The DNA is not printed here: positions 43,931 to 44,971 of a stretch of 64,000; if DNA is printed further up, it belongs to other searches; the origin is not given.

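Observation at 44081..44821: Possible ESCRT-I/ESCRT-II fusion: Vps28-core-like N-terminus on a Vps22 (EAP30) protein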

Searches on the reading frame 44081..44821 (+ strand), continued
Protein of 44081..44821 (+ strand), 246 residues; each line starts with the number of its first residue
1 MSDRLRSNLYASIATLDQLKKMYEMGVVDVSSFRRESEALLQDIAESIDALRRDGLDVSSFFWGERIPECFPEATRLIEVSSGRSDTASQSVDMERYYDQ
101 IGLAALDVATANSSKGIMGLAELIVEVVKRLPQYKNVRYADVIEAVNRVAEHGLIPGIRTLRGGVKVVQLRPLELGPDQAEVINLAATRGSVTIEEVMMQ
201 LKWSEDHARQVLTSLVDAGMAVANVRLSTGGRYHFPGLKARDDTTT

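Call 47: search_protein_families(library=pfam, alignment_id=A1, max_evalue=1)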
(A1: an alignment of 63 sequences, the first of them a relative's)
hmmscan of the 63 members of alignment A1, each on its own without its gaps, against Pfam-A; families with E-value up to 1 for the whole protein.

A. member 1, P0001 (246 aa): 9 families
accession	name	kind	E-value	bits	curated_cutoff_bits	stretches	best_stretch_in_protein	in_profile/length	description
PF04157.22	EAP30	-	8e-12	45.8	26.8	1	88-222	79-216/219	EAP30/Vps36 family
PF16365.12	EutK_C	-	0.0011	19.3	27.5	1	179-219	2-42/52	Ethanolamine utilization protein EutK C-terminus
PF11994.14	DUF3489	-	0.043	14.4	29.5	1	179-223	9-53/68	Protein of unknown function (DUF3489)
PF01978.25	TrmB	-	0.078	13.3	25.6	1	188-221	19-52/68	Sugar-specific transcriptional regulator TrmB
PF05120.17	GvpG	-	0.11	13.1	30.6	1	15-45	36-66/67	Gas vesicle protein G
PF04456.17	DUF503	-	0.16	12.2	22.4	1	3-50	28-77/88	Protein of unknown function (DUF503)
PF02002.24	TFIIE_alpha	-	0.17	12.2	22.9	1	177-221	13-57/105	TFIIE alpha subunit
PF08220.18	HTH_DeoR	-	0.19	11.9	21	1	180-220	3-43/57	DeoR-like helix-turn-helix domain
PF03997.17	VPS28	-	0.22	11.7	24.5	1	7-62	2-59/188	VPS28 protein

B. families by the number of members that match (of 63 scanned): 37 families (the first 25 are shown)
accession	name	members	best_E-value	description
PF04157.22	EAP30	63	6.8e-18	EAP30/Vps36 family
PF16365.12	EutK_C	46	0.0011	Ethanolamine utilization protein EutK C-terminus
PF03997.17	VPS28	37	0.0014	VPS28 protein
PF08220.18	HTH_DeoR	21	0.0082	DeoR-like helix-turn-helix domain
PF02002.24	TFIIE_alpha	16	0.036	TFIIE alpha subunit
PF05120.17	GvpG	10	0.0085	Gas vesicle protein G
PF01978.25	TrmB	9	0.0061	Sugar-specific transcriptional regulator TrmB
PF11994.14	DUF3489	5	0.014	Protein of unknown function (DUF3489)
PF03979.19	Sigma70_r1_1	4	0.002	Sigma-70 factor, region 1.1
PF09851.14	SHOCT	4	0.006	Short C-terminal domain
PF10672.15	Methyltrans_SAM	4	0.068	S-adenosylmethionine-dependent methyltransferase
PF20978.2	Gta3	3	0.015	Glutamyl-tRNA amidotransferase complex subunit Gta3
PF02082.26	Rrf2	3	0.14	Iron-dependent Transcriptional regulator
PF22564.2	HAAS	2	0.01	HAAS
PF18860.6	AbiJ_NTD3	2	0.024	AbiJ N-terminal domain 3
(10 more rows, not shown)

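Call 56: find_encoding_contigs(protein=P0041, flank=10000, max_places=2)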
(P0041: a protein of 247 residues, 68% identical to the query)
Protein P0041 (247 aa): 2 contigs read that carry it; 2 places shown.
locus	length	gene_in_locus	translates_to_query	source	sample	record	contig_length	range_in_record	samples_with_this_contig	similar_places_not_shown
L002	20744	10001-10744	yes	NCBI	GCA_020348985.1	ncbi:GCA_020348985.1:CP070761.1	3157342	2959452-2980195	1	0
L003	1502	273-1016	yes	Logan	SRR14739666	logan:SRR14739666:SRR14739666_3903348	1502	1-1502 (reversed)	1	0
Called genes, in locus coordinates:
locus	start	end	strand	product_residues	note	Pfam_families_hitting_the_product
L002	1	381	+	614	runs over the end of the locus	PF00496:SBP_bac_5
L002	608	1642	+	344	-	-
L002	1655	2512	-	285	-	-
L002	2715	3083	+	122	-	-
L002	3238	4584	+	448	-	PF00202:Aminotran_3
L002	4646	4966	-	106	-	-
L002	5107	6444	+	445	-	PF01555:N6_N4_Mtase, PF01170:UPF0020 (faint)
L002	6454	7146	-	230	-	-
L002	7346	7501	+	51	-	-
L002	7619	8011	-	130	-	PF00989:PAS, PF08448:PAS_4, PF24820:Diguanyl_cycl_sensor (weak), PF13426:PAS_9 (weak)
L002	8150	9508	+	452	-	PF01336:tRNA_anti-codon, PF00152:tRNA-synt_2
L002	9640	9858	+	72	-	-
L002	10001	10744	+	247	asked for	PF04157:EAP30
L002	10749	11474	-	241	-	PF05871:ESCRT-II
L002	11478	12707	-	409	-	PF09336:Vps4_C (faint), PF05496:RuvB_N (faint), PF00004:AAA, PF17862:AAA_lid_3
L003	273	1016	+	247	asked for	PF04157:EAP30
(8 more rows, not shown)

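Call 66: list_cluster_members(proteins=[P0058, P0060, P0063, P0081, P0074, P0043, P0010, P0032, P0087, P0097])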
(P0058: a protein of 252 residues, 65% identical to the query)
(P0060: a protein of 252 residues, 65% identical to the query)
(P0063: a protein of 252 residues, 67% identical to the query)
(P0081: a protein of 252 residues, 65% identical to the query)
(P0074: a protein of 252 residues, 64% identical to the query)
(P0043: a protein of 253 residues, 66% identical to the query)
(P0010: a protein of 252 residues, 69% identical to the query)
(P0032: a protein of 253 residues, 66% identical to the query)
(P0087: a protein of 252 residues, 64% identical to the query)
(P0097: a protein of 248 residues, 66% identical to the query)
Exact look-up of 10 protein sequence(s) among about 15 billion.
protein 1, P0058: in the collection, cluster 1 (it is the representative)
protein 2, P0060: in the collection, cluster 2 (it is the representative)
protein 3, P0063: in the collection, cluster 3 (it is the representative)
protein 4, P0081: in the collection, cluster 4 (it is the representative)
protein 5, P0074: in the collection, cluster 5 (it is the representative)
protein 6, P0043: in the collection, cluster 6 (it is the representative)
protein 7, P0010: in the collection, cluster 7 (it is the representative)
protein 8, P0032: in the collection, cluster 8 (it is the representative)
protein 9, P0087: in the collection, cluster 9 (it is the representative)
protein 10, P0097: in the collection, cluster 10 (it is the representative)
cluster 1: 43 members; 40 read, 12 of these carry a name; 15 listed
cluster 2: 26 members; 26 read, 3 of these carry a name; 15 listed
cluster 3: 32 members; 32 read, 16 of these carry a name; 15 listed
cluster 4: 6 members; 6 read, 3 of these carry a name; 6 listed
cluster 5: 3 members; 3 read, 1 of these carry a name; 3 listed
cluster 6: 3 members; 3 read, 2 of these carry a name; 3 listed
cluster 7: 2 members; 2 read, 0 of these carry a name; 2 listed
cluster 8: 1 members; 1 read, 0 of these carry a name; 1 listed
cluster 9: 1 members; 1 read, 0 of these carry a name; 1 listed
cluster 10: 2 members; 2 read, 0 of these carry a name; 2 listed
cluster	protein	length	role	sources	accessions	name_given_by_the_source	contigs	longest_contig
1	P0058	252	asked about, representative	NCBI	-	-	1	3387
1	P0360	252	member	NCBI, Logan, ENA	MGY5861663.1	MAG: hypothetical protein RTU09_04760 [Candidatus Thorarchaeota archaeon]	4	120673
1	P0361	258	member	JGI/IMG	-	hypothetical protein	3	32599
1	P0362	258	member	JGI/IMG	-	hypothetical protein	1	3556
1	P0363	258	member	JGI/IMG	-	hypothetical protein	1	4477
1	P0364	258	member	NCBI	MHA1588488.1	MAG: hypothetical protein ACTSV9_06910 [Candidatus Thorarchaeota archaeon]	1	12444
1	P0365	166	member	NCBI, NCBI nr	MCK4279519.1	MAG: hypothetical protein KAW94_02980, partial [Candidatus Thorarchaeota archaeon] | hypothetical protein [Candidatus Thorarchaeota archaeon]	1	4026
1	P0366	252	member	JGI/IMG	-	hypothetical protein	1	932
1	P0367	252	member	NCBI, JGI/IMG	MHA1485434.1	MAG: hypothetical protein ACTSPR_08995 [Candidatus Thorarchaeota archaeon]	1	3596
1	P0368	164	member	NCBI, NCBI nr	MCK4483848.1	MAG: hypothetical protein KAU89_03420, partial [Candidatus Thorarchaeota archaeon] | hypothetical protein [Candidatus Thorarchaeota archaeon]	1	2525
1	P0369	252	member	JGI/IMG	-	hypothetical protein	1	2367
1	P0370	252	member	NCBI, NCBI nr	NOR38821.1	MAG: hypothetical protein GQ580_04460 [Candidatus Thorarchaeota archaeon] | hypothetical protein [Candidatus Thorarchaeota archaeon]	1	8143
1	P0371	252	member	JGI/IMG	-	hypothetical protein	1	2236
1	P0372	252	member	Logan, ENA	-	-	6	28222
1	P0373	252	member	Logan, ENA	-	-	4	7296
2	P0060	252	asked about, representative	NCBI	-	-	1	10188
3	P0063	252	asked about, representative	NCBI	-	-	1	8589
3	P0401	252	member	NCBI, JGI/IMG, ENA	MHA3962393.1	MAG: hypothetical protein AM325_002530 [Candidatus Thorarchaeota archaeon SMTZ1-45]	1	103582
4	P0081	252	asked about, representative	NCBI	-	-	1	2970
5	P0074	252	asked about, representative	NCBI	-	-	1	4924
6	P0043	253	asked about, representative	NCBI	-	-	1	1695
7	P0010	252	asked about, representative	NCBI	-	-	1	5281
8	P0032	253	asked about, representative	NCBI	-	-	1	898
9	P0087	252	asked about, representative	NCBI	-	-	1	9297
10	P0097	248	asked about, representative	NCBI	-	-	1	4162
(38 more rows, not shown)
